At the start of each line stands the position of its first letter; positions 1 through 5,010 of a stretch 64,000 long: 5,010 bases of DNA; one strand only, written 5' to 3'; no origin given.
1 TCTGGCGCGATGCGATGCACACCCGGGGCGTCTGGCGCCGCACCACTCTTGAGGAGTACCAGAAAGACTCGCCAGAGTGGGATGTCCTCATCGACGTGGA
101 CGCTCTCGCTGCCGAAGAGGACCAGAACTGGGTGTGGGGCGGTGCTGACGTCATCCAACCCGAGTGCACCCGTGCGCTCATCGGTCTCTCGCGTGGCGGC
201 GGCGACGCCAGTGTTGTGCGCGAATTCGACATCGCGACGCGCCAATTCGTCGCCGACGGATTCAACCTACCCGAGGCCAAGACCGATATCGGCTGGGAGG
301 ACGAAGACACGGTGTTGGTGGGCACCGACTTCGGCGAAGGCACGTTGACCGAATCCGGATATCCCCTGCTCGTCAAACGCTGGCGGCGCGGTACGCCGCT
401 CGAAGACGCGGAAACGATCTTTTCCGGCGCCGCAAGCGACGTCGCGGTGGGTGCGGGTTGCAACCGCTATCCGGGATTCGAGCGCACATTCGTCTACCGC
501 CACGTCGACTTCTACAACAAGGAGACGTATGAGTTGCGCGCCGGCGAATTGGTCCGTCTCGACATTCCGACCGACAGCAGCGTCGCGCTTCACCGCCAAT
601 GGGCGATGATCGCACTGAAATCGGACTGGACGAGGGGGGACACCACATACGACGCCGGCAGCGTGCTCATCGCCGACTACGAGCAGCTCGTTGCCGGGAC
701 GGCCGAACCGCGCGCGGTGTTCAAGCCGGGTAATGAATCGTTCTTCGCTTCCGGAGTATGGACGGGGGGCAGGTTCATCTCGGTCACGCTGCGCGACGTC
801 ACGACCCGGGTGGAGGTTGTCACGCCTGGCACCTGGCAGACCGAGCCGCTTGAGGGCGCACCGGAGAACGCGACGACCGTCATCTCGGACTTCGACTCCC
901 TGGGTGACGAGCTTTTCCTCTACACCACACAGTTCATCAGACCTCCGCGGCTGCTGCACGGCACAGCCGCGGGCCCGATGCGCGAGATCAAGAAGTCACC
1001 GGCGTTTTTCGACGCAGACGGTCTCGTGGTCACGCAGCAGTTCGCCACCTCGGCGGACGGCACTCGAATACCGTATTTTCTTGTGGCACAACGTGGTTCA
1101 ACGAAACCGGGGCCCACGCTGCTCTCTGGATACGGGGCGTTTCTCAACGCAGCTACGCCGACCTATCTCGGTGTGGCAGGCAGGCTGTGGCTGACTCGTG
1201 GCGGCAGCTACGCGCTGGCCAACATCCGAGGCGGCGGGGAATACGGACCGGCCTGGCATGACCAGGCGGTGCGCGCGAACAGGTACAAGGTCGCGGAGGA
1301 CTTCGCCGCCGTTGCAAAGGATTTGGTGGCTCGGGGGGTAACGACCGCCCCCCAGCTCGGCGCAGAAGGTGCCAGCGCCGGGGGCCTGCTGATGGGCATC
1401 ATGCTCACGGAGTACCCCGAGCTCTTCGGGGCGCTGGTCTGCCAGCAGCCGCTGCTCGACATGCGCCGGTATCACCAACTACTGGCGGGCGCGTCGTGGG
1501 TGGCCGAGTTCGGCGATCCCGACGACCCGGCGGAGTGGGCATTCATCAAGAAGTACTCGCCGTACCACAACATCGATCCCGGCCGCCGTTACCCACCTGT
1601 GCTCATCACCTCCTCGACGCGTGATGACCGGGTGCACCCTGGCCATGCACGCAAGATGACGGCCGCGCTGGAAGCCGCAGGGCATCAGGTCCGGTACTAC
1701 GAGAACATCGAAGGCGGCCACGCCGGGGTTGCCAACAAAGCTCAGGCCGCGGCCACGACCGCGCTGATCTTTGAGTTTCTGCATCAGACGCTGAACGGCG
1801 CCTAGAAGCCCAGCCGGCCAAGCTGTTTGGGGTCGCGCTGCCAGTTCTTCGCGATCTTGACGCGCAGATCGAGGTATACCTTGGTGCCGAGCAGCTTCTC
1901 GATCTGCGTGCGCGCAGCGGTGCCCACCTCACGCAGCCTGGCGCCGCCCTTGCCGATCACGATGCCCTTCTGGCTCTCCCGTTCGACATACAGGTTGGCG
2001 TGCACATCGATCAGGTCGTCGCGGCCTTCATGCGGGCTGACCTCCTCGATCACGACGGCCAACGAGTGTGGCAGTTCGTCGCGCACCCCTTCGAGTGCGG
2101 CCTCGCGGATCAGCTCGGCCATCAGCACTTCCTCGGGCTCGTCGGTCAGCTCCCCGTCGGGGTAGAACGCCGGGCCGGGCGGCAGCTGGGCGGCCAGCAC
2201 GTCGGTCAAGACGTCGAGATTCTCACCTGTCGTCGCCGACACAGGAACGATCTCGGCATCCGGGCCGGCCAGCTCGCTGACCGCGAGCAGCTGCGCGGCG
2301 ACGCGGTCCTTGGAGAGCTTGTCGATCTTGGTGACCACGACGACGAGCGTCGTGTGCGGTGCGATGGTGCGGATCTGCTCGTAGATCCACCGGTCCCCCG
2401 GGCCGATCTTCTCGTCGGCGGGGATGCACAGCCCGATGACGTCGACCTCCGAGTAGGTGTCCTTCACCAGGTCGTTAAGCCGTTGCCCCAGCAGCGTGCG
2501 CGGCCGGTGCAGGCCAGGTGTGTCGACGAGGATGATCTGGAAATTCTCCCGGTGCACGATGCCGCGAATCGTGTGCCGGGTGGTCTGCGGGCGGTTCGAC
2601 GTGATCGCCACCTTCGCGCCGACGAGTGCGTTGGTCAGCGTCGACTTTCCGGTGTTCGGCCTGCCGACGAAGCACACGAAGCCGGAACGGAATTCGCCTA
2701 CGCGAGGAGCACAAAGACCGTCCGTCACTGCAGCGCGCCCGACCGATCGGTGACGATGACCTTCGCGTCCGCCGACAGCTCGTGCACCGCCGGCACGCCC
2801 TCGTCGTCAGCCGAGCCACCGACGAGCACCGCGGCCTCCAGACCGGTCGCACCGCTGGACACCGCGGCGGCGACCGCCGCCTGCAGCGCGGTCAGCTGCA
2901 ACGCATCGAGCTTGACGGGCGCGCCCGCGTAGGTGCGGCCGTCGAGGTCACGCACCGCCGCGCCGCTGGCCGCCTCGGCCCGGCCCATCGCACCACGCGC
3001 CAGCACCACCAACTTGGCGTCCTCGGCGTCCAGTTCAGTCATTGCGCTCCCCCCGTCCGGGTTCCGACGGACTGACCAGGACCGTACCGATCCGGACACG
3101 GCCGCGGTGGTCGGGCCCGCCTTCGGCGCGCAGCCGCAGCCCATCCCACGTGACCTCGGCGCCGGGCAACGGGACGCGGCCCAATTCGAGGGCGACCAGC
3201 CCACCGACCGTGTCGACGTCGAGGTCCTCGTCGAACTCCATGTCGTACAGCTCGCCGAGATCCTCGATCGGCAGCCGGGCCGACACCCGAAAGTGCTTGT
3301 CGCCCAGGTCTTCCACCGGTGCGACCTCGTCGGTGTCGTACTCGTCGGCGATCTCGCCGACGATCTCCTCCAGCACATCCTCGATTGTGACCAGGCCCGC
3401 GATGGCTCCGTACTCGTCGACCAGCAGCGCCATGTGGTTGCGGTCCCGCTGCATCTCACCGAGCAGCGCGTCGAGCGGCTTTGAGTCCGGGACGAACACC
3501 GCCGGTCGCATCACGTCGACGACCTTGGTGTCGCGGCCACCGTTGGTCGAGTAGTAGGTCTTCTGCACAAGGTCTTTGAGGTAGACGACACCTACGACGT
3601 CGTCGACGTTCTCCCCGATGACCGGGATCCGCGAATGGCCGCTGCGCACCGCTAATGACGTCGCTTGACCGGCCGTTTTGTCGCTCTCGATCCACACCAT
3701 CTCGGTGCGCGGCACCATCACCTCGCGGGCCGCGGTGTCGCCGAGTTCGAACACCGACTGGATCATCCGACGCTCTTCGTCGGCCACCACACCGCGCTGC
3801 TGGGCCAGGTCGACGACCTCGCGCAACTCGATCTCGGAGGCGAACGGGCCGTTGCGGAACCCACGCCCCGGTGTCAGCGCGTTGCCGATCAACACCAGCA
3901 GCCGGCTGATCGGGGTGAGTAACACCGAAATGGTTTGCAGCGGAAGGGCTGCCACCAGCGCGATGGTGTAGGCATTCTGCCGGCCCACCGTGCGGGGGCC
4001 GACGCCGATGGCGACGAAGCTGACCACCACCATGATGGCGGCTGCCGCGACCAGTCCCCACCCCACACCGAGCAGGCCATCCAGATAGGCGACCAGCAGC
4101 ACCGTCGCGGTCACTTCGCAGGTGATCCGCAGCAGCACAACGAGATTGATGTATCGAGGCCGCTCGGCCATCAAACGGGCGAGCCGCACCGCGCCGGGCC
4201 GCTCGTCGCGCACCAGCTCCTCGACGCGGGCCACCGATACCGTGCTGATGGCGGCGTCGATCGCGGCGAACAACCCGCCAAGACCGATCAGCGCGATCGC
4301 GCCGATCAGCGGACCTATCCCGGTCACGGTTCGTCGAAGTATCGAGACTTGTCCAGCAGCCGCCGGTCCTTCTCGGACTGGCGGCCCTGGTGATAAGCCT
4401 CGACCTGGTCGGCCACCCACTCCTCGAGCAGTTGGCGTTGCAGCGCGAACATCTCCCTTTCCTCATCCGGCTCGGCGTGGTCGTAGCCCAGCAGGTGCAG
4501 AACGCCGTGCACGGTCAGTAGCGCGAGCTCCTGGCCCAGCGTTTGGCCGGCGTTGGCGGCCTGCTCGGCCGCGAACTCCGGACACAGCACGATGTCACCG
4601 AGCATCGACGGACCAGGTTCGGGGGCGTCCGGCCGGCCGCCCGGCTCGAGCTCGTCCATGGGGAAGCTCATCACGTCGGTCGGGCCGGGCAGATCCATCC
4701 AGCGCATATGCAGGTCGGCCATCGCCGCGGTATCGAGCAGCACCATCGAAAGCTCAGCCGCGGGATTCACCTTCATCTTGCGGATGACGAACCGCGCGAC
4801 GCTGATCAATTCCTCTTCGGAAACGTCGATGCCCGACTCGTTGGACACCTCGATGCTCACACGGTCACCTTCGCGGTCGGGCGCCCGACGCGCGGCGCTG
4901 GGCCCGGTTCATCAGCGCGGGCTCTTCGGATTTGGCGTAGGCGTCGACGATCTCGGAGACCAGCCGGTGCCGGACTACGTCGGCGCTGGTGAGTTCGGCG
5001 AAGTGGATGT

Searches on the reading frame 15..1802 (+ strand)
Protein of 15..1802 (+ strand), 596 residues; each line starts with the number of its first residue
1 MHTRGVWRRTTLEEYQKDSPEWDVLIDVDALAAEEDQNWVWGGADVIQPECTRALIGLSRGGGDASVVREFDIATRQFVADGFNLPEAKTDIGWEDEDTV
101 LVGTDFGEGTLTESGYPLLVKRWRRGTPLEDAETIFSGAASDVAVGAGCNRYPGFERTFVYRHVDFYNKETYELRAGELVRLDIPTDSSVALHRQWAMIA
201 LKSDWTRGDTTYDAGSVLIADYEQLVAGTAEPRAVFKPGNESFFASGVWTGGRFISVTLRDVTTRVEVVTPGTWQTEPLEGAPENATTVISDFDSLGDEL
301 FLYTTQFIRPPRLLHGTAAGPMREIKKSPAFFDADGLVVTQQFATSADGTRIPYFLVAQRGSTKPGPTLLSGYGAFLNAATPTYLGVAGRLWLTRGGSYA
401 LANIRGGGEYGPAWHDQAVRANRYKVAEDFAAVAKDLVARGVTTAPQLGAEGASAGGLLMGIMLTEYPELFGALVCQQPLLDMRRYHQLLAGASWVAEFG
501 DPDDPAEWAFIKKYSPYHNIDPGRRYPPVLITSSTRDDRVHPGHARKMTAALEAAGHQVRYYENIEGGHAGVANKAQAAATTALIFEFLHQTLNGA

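Call 52: search_protein_families(library=pfam, proteins=[window:15-1802:+], max_evalue=0.00001)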
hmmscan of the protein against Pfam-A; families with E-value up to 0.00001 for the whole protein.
window:15-1802:+ (596 aa): 2 families
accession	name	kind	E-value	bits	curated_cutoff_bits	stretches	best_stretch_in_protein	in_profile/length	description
PF00326.27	Peptidase_S9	-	1.3e-44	152.6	22.6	1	392-594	9-211/213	Prolyl oligopeptidase family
PF02897.21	Peptidase_S9_N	-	5.4e-10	39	24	1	5-145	93-231/414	Prolyl oligopeptidase, N-terminal beta-propeller domain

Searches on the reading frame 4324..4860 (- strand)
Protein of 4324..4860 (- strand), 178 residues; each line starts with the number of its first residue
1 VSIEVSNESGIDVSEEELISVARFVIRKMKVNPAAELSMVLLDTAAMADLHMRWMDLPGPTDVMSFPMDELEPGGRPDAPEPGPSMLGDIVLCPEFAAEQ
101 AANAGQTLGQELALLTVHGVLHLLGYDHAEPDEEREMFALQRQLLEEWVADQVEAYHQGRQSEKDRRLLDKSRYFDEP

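Call 47: find_encoding_contigs(protein=window:4324-4860:-, flank=3000, max_places=3)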
Protein window:4324-4860:- (178 aa): 23 contigs read that carry it; 3 places shown.
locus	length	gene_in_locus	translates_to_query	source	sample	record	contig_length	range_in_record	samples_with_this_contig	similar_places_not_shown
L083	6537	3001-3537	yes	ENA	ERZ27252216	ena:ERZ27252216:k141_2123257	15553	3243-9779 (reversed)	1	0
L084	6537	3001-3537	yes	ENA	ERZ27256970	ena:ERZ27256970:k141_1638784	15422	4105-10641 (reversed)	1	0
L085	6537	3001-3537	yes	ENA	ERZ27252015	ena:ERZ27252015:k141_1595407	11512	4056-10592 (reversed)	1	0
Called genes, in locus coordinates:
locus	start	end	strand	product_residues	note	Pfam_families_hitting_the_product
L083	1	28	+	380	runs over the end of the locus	PF00226:DnaJ, PF01556:DnaJ_C, PF00684:DnaJ_CXXCXGXG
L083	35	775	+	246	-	PF20260:PUA_4, PF04452:Methyltrans_RNA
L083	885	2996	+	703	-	PF02562:PhoH, PF13245:AAA_19 (faint), PF13604:AAA_30 (faint), PF14528:LAGLIDADG_3 (weak), PF02562:PhoH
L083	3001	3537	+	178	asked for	PF02130:YbeY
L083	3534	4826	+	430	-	PF01595:CNNM, PF00571:CBS (weak), PF03471:CorC_HlyC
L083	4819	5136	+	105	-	PF26947:CDL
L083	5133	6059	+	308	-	PF03193:RsgA_GTPase (faint), PF00009:GTP_EFTU (weak), PF00350:Dynamin_N (faint), PF01926:MMR_HSR1, PF02421:FeoB_N, PF10662:PduV-EutP (faint), PF07650:KH_2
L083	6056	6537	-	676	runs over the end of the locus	PF02897:Peptidase_S9_N, PF00326:Peptidase_S9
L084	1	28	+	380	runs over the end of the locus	PF00226:DnaJ, PF01556:DnaJ_C, PF00684:DnaJ_CXXCXGXG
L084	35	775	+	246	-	PF20260:PUA_4, PF04452:Methyltrans_RNA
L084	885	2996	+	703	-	PF02562:PhoH, PF13245:AAA_19 (faint), PF13604:AAA_30 (faint), PF14528:LAGLIDADG_3 (faint), PF02562:PhoH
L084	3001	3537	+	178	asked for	PF02130:YbeY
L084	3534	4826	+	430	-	PF01595:CNNM, PF00571:CBS (weak), PF03471:CorC_HlyC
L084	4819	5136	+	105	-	PF26947:CDL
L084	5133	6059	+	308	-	PF03193:RsgA_GTPase (faint), PF00009:GTP_EFTU (weak), PF00350:Dynamin_N (faint), PF01926:MMR_HSR1, PF02421:FeoB_N, PF10662:PduV-EutP (faint), PF07650:KH_2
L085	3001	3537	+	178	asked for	PF02130:YbeY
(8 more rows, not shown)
